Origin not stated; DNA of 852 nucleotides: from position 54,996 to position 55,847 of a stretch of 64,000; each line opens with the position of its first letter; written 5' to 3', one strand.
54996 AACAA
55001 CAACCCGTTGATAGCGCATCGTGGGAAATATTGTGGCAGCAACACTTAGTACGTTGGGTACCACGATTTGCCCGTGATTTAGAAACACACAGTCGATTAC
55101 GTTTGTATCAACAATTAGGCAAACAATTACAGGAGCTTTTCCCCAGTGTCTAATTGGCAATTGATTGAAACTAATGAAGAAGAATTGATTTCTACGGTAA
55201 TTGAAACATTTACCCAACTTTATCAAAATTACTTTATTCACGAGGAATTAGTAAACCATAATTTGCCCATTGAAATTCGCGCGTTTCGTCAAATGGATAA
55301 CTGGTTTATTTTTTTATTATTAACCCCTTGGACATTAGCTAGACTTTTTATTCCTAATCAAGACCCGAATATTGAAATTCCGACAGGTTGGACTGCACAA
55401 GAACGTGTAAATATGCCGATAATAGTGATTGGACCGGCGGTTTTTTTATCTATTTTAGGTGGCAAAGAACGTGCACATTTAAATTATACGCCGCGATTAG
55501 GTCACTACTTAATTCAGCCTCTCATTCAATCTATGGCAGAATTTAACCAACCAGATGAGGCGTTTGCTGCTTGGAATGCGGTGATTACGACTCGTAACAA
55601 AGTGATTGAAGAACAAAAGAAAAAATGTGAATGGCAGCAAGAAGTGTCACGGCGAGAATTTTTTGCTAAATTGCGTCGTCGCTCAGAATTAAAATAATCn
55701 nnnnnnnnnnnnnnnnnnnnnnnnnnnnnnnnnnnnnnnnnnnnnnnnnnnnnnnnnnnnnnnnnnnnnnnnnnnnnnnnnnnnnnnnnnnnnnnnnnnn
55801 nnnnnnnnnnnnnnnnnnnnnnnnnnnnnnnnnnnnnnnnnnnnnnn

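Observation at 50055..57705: A Psr-like molybdoenzyme ABC operon carries an unprecedented accessory tail: TorD-like, HybE-like, CheW-like and a secreted S8 protease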

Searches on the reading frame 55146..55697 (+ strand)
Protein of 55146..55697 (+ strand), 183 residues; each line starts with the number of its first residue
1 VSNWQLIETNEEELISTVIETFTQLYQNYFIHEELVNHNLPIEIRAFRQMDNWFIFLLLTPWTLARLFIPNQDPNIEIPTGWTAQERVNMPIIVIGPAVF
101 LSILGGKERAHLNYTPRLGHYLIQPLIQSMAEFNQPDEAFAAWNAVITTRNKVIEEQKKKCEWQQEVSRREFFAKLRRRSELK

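Call 3: search_protein_families(library=pfam, proteins=[window:55146-55697:+], max_evalue=0.1)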
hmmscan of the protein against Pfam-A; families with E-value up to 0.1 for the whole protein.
window:55146-55697:+ (183 aa): 1 family
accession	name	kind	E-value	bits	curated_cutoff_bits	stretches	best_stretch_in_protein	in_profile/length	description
PF11939.13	NiFe-hyd_HybE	-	4.1e-16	59.7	25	1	16-174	4-146/147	[NiFe]-hydrogenase assembly, chaperone, HybE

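Call 4: search_protein_families(library=ncbifam, proteins=[window:55146-55697:+], max_evalue=0.1)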
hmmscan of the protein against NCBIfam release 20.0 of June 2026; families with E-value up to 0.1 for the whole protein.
window:55146-55697:+ (183 aa): 2 families
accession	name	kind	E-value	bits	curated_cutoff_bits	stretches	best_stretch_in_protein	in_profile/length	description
TIGR03993.1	hydrog_HybE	subfamily_domain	1.4e-08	34.8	78.5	1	35-173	19-142/143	[NiFe]-hydrogenase assembly chaperone HybE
NF007776.0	PRK10465.1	equivalog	0.018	14.9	188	1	17-73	15-71/162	hydrogenase-2 assembly chaperone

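Call 15: find_homologous_proteins(query=window:55146-55694:+, max_evalue=0.001)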
Query window:55146-55694:+ (183 aa): 114 proteins with E <= 0.001 among 188 candidates.
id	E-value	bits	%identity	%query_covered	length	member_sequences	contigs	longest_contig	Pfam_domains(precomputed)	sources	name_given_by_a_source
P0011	2.5e-118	410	99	100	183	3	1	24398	PF11939.14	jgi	-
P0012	2.0e-103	362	86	100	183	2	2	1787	PF11939.14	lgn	-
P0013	2.6e-84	300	71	99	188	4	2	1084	PF11939.14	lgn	-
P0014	5.2e-83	295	71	100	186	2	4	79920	PF11939.14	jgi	-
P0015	5.6e-83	295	71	100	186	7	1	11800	PF11939.14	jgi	jgi:hypothetical protein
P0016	8.8e-83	295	71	100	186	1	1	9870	PF11939.14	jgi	-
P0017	8.9e-83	295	70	99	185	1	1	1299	PF11939.14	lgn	-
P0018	9.7e-83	294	70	99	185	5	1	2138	PF11939.14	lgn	-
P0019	1.4e-81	291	70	99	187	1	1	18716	PF11939.14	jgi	jgi:hypothetical protein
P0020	1.5e-81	291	68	99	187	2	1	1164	PF11939.14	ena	-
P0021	1.5e-81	291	70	99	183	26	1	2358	PF11939.14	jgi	-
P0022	5.8e-81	289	69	100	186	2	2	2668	PF11939.14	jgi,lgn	-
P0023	1.5e-80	287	69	100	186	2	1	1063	PF11939.14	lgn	-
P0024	2.3e-80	287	69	99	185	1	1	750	PF11939.14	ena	-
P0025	2.4e-80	287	68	100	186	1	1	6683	PF11939.14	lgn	-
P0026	4.6e-80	286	66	100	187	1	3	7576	PF11939.14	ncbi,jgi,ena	-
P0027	3.5e-79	283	66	100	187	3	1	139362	PF11939.14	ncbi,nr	ncbi:MAG: [NiFe]-hydrogenase assembly chaperone HybE [Thioploca sp.]|nr:[NiFe]-hydrogenase assembly 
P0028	5.4e-79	282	69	98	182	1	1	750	PF11939.14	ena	-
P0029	6.3e-79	282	69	98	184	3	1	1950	PF11939.14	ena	-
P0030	2.2e-78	280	66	100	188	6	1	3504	PF11939.14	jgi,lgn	-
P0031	4.0e-78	279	66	98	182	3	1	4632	PF11939.14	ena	-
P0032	3.3e-77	276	69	98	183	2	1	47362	PF11939.14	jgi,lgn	-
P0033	1.1e-76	275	66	98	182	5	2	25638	PF11939.14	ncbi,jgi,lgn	-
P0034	6.5e-76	272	65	100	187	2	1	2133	PF11939.14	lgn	-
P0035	1.5e-75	271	65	98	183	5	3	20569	PF11939.14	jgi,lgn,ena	-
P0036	1.7e-75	271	64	100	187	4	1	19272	PF11939.14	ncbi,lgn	-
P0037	2.8e-75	270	67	97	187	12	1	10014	PF11939.14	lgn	-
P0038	6.2e-75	269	67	98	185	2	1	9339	PF11939.14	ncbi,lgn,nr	ncbi:MAG: [NiFe]-hydrogenase assembly chaperone HybE [Pseudomonadota bacterium]|nr:[NiFe]-hydrogenas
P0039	1.7e-74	268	68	99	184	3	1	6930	PF11939.14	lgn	-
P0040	5.0e-74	266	68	98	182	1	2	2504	PF11939.14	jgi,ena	-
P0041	1.6e-73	264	65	100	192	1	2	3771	PF11939.14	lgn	-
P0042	2.2e-73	264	63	98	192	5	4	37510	PF11939.14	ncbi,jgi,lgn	-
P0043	2.9e-73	264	63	98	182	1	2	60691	PF11939.14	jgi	jgi:hypothetical protein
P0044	4.3e-73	263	65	98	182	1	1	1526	PF11939.14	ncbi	-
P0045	5.8e-70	253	62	98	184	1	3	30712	PF11939.14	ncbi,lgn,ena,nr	ncbi:MAG: [NiFe]-hydrogenase assembly chaperone HybE [Thiomargarita sp.]|nr:[NiFe]-hydrogenase assem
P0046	1.7e-69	251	63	99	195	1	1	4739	PF11939.14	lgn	-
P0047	2.8e-69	251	64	99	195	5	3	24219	PF11939.14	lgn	-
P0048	4.0e-69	250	63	98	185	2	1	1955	PF11939.14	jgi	jgi:hypothetical protein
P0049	1.6e-68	248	64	98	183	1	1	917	PF11939.14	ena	-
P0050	2.5e-67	244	58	100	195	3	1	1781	PF11939.14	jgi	-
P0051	4.0e-67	244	62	99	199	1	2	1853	PF11939.14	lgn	-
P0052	1.8e-64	235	61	90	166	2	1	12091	PF11939.14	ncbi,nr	ncbi:MAG: [NiFe]-hydrogenase assembly chaperone HybE, partial [Thiomargarita sp.]|nr:[NiFe]-hydrogen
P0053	8.5e-64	233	56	93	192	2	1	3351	PF11939.14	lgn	-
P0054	3.8e-62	227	53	96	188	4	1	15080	PF11939.14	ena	-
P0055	7.1e-62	226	55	95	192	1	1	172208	PF11939.14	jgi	jgi:hypothetical protein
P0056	5.6e-60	220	52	94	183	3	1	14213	PF11939.14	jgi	jgi:hypothetical protein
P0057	1.1e-58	216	53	93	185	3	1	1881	PF11939.14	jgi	jgi:hypothetical protein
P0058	2.0e-58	215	51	94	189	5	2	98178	PF11939.14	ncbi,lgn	-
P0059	1.6e-57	212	56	85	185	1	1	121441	PF11939.14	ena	-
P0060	1.7e-57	212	51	96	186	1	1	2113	PF11939.14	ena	-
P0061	2.6e-57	212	51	96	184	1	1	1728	PF11939.14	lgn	-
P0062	6.5e-57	210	53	96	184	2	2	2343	PF11939.14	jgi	jgi:hypothetical protein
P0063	1.2e-56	209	48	97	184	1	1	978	PF11939.14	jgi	jgi:hypothetical protein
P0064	1.6e-56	209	49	98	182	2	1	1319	PF11939.14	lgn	-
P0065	1.9e-56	209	49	97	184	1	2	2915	PF11939.14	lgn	-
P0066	2.5e-56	208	50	94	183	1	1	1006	PF11939.14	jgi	-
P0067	2.7e-56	208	48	98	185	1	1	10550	PF11939.14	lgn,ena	-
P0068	3.2e-56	208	48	97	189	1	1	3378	PF11939.14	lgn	-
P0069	4.9e-56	207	50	96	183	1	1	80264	PF11939.14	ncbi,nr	ncbi:MAG: [NiFe]-hydrogenase assembly chaperone HybE [Nitrosomonadales bacterium]|nr:[NiFe]-hydrogen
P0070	5.2e-56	207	50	96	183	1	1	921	PF11939.14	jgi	jgi:hypothetical protein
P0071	5.6e-56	207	52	95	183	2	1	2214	PF11939.14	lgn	-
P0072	8.0e-56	207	50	96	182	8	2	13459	PF11939.14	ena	-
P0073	2.1e-55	205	52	97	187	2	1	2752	PF11939.14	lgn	-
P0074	2.2e-55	205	51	93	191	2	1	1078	PF11939.14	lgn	-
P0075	2.2e-55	205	50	96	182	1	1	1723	PF11939.14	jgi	jgi:hypothetical protein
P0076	2.3e-55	205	49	96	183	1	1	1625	PF11939.14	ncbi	-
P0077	9.3e-55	203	50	95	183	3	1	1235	PF11939.14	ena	-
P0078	2.4e-54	202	46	96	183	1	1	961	PF11939.14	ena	-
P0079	7.1e-54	200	50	95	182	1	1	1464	PF11939.14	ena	-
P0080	9.8e-54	200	49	95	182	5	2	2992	PF11939.14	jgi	jgi:hypothetical protein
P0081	2.1e-53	199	49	96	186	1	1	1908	PF11939.14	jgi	jgi:hypothetical protein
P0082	2.6e-53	199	47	96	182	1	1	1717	PF11939.14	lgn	-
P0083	4.4e-53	198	50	91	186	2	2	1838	PF11939.14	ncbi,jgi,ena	-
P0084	7.2e-53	197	49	95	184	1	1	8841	PF11939.14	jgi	jgi:hypothetical protein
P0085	8.5e-53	197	50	92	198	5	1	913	PF11939.14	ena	-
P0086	8.6e-53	197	49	96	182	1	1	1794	PF11939.14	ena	-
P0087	8.8e-52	194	53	85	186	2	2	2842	PF11939.14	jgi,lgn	jgi:hypothetical protein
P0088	1.1e-51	193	49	97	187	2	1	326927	PF11939.14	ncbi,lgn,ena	-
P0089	1.5e-51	193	49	93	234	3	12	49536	PF11939.14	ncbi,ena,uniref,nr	uniref:Uncharacterized protein n=1 Tax=Candidatus Kentrum eta TaxID=2126337 RepID=A0A450URF0_9GAMM|n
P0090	4.9e-51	191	48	95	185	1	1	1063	PF11939.14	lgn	-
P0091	5.4e-51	191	49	91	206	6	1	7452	PF11939.14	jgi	jgi:hypothetical protein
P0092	5.5e-51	191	49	95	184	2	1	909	PF11939.14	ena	-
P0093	3.2e-50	188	45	98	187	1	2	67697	PF11939.14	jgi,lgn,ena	jgi:[NiFe]-hydrogenase assembly, chaperone, HybE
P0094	3.3e-50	188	49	96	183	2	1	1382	PF11939.14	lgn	-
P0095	4.2e-50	188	48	97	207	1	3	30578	PF11939.14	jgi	jgi:hypothetical protein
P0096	4.5e-50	188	51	85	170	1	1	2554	PF11939.14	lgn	-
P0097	5.1e-50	188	49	93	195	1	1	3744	PF11939.14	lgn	-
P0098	5.6e-50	188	51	89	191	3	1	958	PF11939.14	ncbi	-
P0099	9.0e-50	187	45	97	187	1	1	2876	PF11939.14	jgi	jgi:hypothetical protein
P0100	1.5e-49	186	47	89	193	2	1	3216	PF11939.14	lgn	-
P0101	2.4e-49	186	47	96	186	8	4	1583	PF11939.14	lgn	-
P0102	2.8e-49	185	47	96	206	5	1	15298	PF11939.14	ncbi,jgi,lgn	ncbi:MAG: [NiFe]-hydrogenase assembly chaperone HybE [Gammaproteobacteria bacterium]|jgi:[NiFe]-hydr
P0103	9.8e-49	184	48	91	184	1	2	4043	PF11939.14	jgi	jgi:hypothetical protein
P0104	1.1e-48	183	47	93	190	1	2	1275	PF11939.14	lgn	-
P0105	1.2e-48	183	47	95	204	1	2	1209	PF11939.14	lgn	-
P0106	3.1e-48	182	45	98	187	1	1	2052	PF11939.14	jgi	jgi:[NiFe]-hydrogenase assembly, chaperone, HybE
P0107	4.1e-48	182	48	98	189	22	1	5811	PF11939.14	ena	-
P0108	4.4e-48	181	45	95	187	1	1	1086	PF11939.14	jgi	jgi:hypothetical protein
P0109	1.5e-47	180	46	93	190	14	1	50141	PF11939.14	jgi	jgi:hypothetical protein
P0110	1.5e-47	180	47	95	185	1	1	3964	PF11939.14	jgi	jgi:hypothetical protein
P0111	1.8e-46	176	44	97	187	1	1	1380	PF11939.14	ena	-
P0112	1.8e-46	176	46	93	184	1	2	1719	PF11939.14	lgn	-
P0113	3.4e-46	175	47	85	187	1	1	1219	PF11939.14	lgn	-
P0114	2.2e-45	173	44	96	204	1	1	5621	PF11939.14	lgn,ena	-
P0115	2.3e-45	173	41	99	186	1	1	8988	PF11939.14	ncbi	-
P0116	8.5e-44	168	42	98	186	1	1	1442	PF11939.14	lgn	-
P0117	1.2e-43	167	65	63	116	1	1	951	PF11939.14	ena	-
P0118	1.3e-43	167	41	96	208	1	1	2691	PF11939.14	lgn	-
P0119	1.6e-42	163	47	89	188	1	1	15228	PF11939.14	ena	-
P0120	5.9e-42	162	41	94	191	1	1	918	PF11939.14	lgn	-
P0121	7.5e-42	161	41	93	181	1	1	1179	PF11939.14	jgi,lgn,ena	-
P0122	9.8e-42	161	42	97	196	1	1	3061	PF11939.14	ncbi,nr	ncbi:MAG: [NiFe]-hydrogenase assembly chaperone HybE [Magnetococcales bacterium]|nr:[NiFe]-hydrogena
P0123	1.5e-41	160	40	96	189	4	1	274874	PF11939.14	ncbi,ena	-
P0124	1.5e-39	154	41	97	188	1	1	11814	PF11939.14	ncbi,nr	ncbi:MAG: [NiFe]-hydrogenase assembly chaperone HybE [Magnetococcales bacterium]|nr:[NiFe]-hydrogena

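Call 17: find_encoding_contigs(protein=P0069, flank=10000, max_places=2)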
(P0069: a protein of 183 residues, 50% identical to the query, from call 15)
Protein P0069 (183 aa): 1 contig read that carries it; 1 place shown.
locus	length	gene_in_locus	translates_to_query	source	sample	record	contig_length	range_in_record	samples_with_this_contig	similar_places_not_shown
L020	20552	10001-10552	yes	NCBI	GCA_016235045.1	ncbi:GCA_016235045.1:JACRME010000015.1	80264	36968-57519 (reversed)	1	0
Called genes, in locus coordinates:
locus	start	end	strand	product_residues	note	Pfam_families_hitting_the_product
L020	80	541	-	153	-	PF03270:DUF269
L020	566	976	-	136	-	PF04246:RseC_MucC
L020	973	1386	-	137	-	PF02579:Nitro_FeMo-Co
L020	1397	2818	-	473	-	PF00148:Oxidored_nitro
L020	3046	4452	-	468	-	PF00148:Oxidored_nitro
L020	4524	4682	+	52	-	-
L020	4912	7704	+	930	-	PF04879:Molybdop_Fe4S4, PF00384:Molybdopterin, PF01568:Molydop_binding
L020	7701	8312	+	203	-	PF12837:Fer4_6 (faint), PF12838:Fer4_7 (weak), PF13187:Fer4_9 (weak), PF13247:Fer4_11, PF12838:Fer4_7 (weak), PF12797:Fer4_2 (weak), PF00037:Fer4, PF13237:Fer4_10 (weak), +1 more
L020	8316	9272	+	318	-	PF03916:NrfD, PF14589:NrfD_2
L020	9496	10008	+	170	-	PF02613:Nitrate_red_del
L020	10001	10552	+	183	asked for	PF11939:NiFe-hyd_HybE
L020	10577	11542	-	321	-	-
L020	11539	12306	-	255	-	-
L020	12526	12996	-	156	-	PF05573:NosL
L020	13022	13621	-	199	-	PF05573:NosL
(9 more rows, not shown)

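Call 18: find_encoding_contigs(protein=P0123, flank=10000, max_places=2)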
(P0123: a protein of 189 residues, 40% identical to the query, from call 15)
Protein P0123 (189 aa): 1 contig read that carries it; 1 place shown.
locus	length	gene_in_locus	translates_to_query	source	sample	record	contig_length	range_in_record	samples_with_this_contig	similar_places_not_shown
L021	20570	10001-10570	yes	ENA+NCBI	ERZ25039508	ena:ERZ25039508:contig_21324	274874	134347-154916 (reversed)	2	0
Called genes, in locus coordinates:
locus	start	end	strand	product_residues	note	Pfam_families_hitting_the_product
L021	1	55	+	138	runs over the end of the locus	PF12172:zf-ChsH2, PF01796:OB_ChsH2_C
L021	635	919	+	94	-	-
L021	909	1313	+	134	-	PF13561:adh_short_C2, PF00106:adh_short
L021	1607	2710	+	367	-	-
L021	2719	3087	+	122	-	-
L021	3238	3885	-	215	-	PF00501:AMP-binding, PF13193:AMP-binding_C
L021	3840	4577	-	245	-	PF00501:AMP-binding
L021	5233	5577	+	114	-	-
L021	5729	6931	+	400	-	PF10503:Esterase_PHB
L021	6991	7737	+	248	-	-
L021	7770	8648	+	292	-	-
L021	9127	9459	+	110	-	PF10052:DUF2288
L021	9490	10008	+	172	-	PF02613:Nitrate_red_del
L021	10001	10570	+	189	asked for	PF11939:NiFe-hyd_HybE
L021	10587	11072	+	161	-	PF00999:Na_H_Exchanger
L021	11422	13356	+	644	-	PF00072:Response_reg, PF00486:Trans_reg_C, PF00512:HisKA, PF02518:HATPase_c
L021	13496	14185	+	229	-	-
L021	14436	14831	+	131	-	PF01641:SelR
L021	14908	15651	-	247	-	-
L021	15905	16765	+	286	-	PF05970:PIF1 (weak), PF13086:AAA_11 (weak), PF13604:AAA_30, PF13245:AAA_19, PF01443:Viral_helicase1 (faint), PF03266:NTPase_1 (faint)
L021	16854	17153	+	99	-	PF01443:Viral_helicase1 (weak), PF13538:UvrD_C_2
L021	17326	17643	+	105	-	-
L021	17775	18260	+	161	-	-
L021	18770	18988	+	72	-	-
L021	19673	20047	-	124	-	-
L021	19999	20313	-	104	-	-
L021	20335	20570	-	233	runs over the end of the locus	PF06508:QueC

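Call 19: find_encoding_contigs(protein=P0027, flank=10000, max_places=2)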
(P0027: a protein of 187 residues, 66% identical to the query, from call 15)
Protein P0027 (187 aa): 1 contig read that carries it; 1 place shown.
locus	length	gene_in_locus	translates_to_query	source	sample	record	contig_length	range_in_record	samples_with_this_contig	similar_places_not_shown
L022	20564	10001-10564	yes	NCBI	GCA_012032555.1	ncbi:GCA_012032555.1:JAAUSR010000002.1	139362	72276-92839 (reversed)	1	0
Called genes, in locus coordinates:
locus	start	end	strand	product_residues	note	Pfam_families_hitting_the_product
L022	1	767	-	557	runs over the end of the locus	PF00931:NB-ARC, PF17908:APAF1_C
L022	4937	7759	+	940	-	PF04879:Molybdop_Fe4S4, PF00384:Molybdopterin, PF01568:Molydop_binding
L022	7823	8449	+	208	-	PF25160:LdpA_Fe-S-bd (faint), PF12837:Fer4_6 (faint), PF12838:Fer4_7, PF13187:Fer4_9 (weak), PF13247:Fer4_11, PF00037:Fer4 (weak), PF12797:Fer4_2 (weak), PF13247:Fer4_11, +2 more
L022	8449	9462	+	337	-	PF03916:NrfD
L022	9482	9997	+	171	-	PF02613:Nitrate_red_del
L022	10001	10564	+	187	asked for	PF11939:NiFe-hyd_HybE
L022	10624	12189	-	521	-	PF09820:AAA-ATPase_like, PF08011:PDDEXK_9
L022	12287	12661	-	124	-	PF01381:HTH_3, PF12844:HTH_19 (weak), PF13443:HTH_26 (weak), PF13560:HTH_31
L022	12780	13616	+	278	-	-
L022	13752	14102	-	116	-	-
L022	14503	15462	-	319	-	PF00561:Abhydrolase_1, PF12146:Hydrolase_4, PF12697:Abhydrolase_6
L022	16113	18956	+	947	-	PF00005:ABC_tran (faint), PF02463:SMC_N (faint), PF03193:RsgA_GTPase (faint), PF13191:AAA_16 (faint), PF13476:AAA_23 (faint), PF13555:AAA_29 (faint), PF17760:UvrA_inter, PF17755:UvrA_DNA-bind, +1 more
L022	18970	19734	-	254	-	PF02602:HEM4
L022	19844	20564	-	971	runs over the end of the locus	-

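Call 32: search_solved_structures(query=A2, max_evalue=1, show_alignments=3)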
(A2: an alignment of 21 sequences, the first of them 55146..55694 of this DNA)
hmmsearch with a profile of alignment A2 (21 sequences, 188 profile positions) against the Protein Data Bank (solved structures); distinct sequences matched with E-value up to 1: 1.
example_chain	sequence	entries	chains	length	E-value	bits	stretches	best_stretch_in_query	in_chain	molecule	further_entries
2kc5_A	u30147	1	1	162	0.0069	19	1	20-75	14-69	Hydrogenase-2 operon protein hybE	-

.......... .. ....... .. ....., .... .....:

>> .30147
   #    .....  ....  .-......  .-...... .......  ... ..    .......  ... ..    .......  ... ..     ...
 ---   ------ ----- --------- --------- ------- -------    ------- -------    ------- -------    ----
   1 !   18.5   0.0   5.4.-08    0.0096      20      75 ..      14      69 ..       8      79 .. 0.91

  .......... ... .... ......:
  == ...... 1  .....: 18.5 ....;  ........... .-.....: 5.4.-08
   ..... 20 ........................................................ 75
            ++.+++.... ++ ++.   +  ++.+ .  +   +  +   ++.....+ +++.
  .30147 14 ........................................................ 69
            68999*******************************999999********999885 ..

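Call 33: find_related_loci(query=A2, collection=genome_contigs, flank=10000)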
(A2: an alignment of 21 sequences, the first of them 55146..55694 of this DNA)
Query A2 (183 aa) in genome_contigs; peptide patterns used: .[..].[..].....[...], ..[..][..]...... (x = any residue, [..] = any of these).
105 stretches matched a pattern; 84 encode a relative of the query (tblastn E <= 1e-3); the best 80 are kept; 80 distinct loci.
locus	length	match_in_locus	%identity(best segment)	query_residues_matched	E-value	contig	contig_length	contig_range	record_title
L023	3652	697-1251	72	1-183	5e-90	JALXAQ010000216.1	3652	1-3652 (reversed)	MAG: Thiotrichaceae bacterium isolate T2_metabat2_scaf2bin.004 T2_NODE_64135_length_3652_cov_2.508652, whole genome shot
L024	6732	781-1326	72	4-183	3e-88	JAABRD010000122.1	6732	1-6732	MAG: Thiotrichaceae bacterium isolate S06.Bin195 NODE_123_length_6732_cov_5.55586, whole genome shotgun sequence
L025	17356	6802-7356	71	1-183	3e-88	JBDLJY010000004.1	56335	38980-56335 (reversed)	MAG: Pseudomonadota bacterium isolate MAG115 MAG115_4, whole genome shotgun sequence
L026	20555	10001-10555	66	1-183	9e-84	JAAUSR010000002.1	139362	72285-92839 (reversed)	MAG: Thioploca sp. isolate SL_4_0 NODE_2_length_139362_cov_11.595734, whole genome shotgun sequence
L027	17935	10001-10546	66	1-180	7e-82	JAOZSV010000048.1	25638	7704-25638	MAG: Thiotrichaceae bacterium isolate GMC7.concoct.148 GMC7_461_length_25638_cov_1247.988039, whole genome shotgun seque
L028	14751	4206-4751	65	1-180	3e-81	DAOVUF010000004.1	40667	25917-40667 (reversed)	MAG TPA_asm: Gammaproteobacteria bacterium isolate CSMAG_1672 CSMAG_1672_k141_1250875_length_40667_cov_21.2955, whole ge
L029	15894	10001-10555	65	1-183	2e-79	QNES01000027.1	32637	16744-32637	MAG: Gammaproteobacteria bacterium isolate B20_G6 B20_Guay6_scaffold_00307, whole genome shotgun sequence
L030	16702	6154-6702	63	2-180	4e-79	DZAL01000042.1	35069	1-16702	MAG TPA_asm: Thiomargarita sp. isolate SulCav_PC08_66_44_25 SulCav_PC08-66_632_length_35069_cov_15.635175, whole genome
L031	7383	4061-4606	63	1-180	1e-78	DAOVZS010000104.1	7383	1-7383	MAG TPA_asm: Thiomargarita sp. isolate CSMAG_1815 CSMAG_1815_k141_1236877_length_7383_cov_10.4589, whole genome shotgun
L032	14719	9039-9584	62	1-180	8e-75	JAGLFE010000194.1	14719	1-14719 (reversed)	MAG: Thiomargarita sp. isolate RS_1_20 ROV157_1.bin.20.fa_194, whole genome shotgun sequence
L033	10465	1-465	70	26-180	2e-74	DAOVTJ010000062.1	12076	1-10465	MAG TPA_asm: Thiomargarita sp. isolate CSMAG_1650 CSMAG_1650_k141_5045396_length_12076_cov_11.0000, whole genome shotgun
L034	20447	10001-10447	74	35-183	2e-74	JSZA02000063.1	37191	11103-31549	Candidatus Thiomargarita nelsonii isolate Hydrate Ridge NODE_261_length_37191_cov_109.01_ID_521, whole genome shotgun se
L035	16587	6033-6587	59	1-183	5e-73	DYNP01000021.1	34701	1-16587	MAG TPA_asm: Thiomargarita sp. isolate SulCav_FS08_3_3_44_224 SulCav_FS08_3_335_length_34701_cov_131_744473, whole genom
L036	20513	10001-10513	56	6-176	1e-70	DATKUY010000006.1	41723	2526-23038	MAG TPA_asm: Sulfuricella sp. isolate SMAG_U14119 k141_2670204, whole genome shotgun sequence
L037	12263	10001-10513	54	6-176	2e-70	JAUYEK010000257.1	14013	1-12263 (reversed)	MAG: Sulfuricella sp. isolate C21_concoct.bin.102_sub C21_k141_423285, whole genome shotgun sequence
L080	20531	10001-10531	39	2-175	3e-48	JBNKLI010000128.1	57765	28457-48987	MAG: Candidatus Thiodiazotropha sp. isolate H1H2.bin.19.orig k141_1091269, whole genome shotgun sequence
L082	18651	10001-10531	42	2-175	6e-48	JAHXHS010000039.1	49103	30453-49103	MAG: Candidatus Thiodiazotropha sp. (ex Epidulcina cf. delphinae) isolate 3502H_Th2 c_000000000049, whole genome shotgun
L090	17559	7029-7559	38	2-175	8e-46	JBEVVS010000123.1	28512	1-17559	MAG: Candidatus Thiodiazotropha sp. isolate CTENA6 L123 c_000000000085, whole genome shotgun sequence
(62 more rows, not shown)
